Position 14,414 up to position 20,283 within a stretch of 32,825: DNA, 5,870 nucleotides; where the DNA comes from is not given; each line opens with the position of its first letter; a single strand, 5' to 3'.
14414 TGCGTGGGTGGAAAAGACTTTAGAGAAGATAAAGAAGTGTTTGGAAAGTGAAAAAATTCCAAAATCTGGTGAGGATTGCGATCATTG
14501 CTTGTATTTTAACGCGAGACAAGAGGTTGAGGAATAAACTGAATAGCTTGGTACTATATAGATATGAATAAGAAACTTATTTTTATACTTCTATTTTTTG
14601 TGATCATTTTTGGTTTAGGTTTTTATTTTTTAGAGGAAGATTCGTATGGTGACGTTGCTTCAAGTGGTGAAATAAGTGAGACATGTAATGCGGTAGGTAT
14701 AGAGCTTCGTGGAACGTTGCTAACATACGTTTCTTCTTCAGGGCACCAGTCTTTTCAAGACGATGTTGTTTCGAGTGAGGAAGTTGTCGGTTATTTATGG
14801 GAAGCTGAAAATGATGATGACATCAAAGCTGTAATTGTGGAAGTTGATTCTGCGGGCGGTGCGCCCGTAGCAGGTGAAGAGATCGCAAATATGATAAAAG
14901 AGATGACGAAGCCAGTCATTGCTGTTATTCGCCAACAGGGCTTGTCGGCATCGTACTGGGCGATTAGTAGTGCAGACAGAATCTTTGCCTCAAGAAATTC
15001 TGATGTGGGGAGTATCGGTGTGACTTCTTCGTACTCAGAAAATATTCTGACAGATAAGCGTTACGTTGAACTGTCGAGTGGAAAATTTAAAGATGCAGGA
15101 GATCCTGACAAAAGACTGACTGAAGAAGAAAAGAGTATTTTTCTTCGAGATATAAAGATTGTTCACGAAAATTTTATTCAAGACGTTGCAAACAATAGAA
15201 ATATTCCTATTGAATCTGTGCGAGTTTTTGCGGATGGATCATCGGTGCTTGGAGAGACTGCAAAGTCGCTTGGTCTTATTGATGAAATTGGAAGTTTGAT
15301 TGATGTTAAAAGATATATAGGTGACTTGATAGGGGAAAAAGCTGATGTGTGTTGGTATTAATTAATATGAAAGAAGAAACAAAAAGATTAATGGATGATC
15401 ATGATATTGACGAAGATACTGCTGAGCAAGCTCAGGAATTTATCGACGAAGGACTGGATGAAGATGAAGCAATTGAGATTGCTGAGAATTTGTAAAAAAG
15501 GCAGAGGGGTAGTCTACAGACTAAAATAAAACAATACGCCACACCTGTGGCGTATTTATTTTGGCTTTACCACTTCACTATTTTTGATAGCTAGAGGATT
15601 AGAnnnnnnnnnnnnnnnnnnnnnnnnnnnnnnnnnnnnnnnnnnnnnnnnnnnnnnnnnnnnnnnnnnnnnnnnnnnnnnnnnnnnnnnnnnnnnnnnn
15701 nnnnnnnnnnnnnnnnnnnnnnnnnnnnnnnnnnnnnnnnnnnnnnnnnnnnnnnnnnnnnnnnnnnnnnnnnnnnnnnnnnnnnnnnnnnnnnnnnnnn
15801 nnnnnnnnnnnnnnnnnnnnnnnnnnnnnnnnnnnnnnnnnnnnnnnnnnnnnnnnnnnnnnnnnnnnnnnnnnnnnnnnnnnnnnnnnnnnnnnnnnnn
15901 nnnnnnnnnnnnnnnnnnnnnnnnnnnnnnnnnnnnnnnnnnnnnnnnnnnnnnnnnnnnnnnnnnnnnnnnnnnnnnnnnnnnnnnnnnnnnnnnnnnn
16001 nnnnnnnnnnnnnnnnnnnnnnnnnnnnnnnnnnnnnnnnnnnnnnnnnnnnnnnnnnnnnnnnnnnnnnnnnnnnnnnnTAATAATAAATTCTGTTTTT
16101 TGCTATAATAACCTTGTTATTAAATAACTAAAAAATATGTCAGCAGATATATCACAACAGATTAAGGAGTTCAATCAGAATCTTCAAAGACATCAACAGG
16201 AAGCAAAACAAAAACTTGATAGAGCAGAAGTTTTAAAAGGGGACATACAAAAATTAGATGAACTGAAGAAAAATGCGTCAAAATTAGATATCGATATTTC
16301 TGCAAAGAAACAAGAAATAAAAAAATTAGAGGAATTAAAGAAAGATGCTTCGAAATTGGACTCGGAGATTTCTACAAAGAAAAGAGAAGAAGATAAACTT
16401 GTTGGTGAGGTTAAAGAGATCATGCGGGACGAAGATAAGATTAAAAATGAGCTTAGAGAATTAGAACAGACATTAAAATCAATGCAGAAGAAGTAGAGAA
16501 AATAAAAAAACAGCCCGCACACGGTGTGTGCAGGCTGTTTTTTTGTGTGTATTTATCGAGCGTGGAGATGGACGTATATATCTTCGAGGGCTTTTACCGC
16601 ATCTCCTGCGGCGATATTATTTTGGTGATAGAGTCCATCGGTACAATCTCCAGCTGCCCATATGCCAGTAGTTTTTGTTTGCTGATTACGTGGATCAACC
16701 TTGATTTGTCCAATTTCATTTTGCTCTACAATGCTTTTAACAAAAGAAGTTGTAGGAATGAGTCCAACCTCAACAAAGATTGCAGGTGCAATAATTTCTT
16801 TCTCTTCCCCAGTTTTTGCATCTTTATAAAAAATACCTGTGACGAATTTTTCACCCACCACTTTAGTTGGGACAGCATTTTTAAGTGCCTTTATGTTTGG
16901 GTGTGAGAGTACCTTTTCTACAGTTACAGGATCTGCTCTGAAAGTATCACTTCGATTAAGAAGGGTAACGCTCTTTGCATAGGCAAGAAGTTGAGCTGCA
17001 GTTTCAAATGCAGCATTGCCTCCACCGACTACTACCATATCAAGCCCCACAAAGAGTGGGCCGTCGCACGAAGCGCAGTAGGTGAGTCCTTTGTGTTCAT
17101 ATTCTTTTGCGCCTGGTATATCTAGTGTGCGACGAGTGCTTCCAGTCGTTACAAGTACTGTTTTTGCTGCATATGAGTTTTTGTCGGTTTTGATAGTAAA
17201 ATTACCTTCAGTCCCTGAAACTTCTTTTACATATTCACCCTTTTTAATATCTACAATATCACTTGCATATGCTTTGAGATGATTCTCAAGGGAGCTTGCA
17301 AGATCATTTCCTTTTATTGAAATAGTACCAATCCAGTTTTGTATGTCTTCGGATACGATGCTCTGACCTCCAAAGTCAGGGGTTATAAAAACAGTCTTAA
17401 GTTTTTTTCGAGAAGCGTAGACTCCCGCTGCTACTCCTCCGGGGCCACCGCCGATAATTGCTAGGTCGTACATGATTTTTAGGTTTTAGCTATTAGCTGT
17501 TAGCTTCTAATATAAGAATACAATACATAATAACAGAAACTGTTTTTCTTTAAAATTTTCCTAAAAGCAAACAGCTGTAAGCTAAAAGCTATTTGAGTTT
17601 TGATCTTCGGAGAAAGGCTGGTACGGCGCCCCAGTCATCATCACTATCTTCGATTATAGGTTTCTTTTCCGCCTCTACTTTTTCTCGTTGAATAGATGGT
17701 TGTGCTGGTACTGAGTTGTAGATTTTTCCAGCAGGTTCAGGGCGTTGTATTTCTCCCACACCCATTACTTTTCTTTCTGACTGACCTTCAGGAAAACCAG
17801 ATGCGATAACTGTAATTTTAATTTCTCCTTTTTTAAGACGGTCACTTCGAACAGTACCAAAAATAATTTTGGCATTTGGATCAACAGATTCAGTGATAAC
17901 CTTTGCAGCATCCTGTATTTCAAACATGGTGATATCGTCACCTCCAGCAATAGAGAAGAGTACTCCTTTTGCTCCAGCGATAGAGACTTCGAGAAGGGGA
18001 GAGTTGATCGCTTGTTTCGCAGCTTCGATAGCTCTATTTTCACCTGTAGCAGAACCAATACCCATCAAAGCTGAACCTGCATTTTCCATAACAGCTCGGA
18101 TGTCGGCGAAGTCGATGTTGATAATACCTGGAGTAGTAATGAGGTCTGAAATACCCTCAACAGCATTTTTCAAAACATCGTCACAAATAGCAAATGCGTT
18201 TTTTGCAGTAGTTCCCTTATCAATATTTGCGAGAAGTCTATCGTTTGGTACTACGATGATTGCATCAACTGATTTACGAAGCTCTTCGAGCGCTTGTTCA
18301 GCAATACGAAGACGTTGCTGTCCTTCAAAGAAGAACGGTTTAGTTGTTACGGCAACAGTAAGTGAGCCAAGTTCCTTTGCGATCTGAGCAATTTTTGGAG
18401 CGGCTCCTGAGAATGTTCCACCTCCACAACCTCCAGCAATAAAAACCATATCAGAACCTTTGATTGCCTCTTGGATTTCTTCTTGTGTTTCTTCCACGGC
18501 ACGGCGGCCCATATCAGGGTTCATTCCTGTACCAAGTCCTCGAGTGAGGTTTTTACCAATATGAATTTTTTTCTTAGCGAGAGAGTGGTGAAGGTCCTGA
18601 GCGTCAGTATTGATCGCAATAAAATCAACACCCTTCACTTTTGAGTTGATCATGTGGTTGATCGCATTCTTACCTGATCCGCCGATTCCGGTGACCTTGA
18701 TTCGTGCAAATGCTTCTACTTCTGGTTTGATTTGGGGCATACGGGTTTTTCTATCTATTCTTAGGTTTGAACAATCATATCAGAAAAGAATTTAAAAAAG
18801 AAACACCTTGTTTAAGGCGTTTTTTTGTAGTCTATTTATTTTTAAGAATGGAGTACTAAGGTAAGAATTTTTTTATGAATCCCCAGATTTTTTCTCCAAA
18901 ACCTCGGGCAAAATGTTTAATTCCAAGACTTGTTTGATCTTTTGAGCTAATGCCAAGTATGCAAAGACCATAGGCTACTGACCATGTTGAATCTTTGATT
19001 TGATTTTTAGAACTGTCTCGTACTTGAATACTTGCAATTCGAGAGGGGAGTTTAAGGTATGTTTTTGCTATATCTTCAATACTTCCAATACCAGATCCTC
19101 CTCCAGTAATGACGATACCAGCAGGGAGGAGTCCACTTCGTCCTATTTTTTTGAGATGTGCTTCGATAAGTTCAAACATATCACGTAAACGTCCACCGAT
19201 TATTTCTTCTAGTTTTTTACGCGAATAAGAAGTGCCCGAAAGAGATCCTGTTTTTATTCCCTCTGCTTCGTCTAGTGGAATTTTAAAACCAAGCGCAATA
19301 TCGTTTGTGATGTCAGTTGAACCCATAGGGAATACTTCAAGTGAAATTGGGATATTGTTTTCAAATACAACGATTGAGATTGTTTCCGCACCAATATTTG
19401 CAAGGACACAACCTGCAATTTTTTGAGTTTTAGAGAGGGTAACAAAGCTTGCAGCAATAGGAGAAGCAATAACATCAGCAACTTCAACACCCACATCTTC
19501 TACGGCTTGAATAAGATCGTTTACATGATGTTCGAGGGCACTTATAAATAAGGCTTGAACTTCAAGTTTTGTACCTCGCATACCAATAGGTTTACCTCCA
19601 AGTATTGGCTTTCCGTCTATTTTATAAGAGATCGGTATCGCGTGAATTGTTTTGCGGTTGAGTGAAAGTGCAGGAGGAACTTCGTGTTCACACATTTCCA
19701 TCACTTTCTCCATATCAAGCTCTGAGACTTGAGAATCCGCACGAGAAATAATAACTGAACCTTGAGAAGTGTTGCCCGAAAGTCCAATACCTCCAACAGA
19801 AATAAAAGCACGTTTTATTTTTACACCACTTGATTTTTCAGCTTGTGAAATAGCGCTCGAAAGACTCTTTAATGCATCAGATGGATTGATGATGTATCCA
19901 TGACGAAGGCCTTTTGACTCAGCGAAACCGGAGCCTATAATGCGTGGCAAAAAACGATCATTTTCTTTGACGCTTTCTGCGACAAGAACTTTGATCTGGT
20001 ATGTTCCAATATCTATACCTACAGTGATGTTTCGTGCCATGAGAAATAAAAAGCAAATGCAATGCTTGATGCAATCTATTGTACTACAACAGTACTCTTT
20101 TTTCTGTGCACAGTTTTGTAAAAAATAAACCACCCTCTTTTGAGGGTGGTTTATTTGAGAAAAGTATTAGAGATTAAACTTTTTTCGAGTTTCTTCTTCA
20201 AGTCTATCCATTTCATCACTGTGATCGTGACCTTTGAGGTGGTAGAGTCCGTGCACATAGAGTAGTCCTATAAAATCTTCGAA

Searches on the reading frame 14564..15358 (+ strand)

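Call 9: search_protein_families(library=pfam, proteins=[window:14564-15358:+], max_evalue=0.001)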
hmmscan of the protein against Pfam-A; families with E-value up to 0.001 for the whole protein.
window:14564-15358:+ (265 aa): 3 families
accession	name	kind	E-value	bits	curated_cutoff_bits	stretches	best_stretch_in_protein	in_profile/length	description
PF01343.23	Peptidase_S49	-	2.6e-27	96.1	24.9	1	112-249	3-144/154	Peptidase family S49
PF25145.1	NfeD1b_N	-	7.6e-09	35.9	40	1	83-156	27-100/189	NfeD1b, N-terminal domain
PF00574.28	CLP_protease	-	0.00016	22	20.2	0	70-130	29-87/182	Clp protease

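Call 41: search_protein_families(library=phrogs, proteins=[window:14564-15358:+], max_evalue=0.00001)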
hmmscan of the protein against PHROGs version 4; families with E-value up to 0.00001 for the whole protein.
window:14564-15358:+ (265 aa): 2 families
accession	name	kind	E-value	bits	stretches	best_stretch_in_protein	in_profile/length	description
phrog_53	-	head and packaging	2e-38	133.9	1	46-252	79-288/583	head maturation protease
phrog_33023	-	unknown function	2.8e-23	83.4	1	46-248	71-280/507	-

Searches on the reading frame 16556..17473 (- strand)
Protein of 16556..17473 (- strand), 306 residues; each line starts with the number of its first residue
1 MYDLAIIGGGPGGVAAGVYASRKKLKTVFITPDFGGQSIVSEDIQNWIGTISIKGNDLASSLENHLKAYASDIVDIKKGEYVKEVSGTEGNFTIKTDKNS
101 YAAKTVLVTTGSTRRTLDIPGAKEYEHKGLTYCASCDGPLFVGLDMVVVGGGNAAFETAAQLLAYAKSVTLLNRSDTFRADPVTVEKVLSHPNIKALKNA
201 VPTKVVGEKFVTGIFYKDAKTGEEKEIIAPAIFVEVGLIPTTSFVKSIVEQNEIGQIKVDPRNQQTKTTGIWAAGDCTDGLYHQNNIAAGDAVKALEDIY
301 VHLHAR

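Call 41: search_protein_families(library=phrogs, proteins=[window:16556-17473:-], max_evalue=0.00001)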
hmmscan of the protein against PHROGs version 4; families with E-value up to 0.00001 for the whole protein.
window:16556-17473:- (306 aa): 2 families
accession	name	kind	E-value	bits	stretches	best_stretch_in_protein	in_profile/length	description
phrog_6397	-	DNA, RNA and nucleotide metabolism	1.8e-57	196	1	1-297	5-313/473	ribonucleotide reductase large subunit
phrog_6132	-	DNA, RNA and nucleotide metabolism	5.1e-07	30.2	1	93-270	327-486/530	ribonucleotide reductase large subunit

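Call 42: search_protein_families(library=pfam, proteins=[window:16556-17473:-], max_evalue=0.0001)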
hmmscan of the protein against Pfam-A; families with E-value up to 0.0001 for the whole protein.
window:16556-17473:- (306 aa): 6 families
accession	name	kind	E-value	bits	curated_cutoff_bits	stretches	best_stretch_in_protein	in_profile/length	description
PF07992.20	Pyr_redox_2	-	7e-43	147.6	26.1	1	2-286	1-285/291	Pyridine nucleotide-disulphide oxidoreductase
PF13738.12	Pyr_redox_3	-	9.6e-26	91.2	30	1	29-275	45-305/305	Pyridine nucleotide-disulphide oxidoreductase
PF00070.33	Pyr_redox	-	1.4e-09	38.8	22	1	146-209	2-70/82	Pyridine nucleotide-disulphide oxidoreductase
PF12831.13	FAD_oxidored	-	5.3e-07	29.7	27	0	3-33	1-31/416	FAD dependent oxidoreductase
PF03486.20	HI0933_like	-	1.8e-06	28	50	0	67-113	117-165/244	HI0933-like protein Rossmann domain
PF00890.30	FAD_binding_2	-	1e-05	25.4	20.4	0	3-41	1-41/414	FAD binding domain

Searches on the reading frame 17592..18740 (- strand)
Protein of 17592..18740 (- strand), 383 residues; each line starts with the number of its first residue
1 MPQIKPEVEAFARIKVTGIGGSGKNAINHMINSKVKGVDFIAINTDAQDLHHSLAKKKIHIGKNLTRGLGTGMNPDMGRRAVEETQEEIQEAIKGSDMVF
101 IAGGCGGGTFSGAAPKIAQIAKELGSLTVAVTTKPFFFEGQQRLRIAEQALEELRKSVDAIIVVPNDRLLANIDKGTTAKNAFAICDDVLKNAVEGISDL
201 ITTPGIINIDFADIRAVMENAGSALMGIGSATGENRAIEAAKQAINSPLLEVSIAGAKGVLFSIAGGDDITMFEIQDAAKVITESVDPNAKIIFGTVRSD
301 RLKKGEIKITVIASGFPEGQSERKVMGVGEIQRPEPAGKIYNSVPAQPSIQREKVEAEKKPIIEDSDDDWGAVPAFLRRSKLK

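Call 41: search_protein_families(library=phrogs, proteins=[window:17592-18740:-], max_evalue=0.00001)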
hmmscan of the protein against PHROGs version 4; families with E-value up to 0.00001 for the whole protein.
window:17592-18740:- (383 aa): 0 families

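Call 42: search_protein_families(library=pfam, proteins=[window:17592-18740:-], max_evalue=0.0001)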
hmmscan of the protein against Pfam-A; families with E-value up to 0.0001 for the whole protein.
window:17592-18740:- (383 aa): 2 families
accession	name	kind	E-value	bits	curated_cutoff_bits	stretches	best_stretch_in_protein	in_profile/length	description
PF00091.31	Tubulin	-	3.9e-44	151.7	33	1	13-173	1-189/190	Tubulin/FtsZ family, GTPase domain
PF12327.13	FtsZ_C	-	4.5e-32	110.7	27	1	222-316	1-94/95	FtsZ family, C-terminal domain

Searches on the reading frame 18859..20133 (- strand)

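Call 41: search_protein_families(library=phrogs, proteins=[window:18859-20133:-], max_evalue=0.00001)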
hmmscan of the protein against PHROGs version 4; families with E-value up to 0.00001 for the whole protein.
window:18859-20133:- (425 aa): 0 families

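Call 42: search_protein_families(library=pfam, proteins=[window:18859-20133:-], max_evalue=0.0001)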
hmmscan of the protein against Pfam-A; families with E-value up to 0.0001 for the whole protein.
window:18859-20133:- (425 aa): 3 families
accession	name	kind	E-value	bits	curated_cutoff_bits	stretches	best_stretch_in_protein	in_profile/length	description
PF14450.12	FtsA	-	6.9e-21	75.4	31.8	1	243-389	1-127/127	Cell division protein FtsA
PF02491.25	SHS2_FTSA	-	2.7e-11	44.1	25.4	1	119-197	5-78/79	SHS2 domain inserted in FTSA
PF11104.14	PilM_2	-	5.9e-07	29.2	27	1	191-378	125-316/340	Type IV pilus assembly protein PilM;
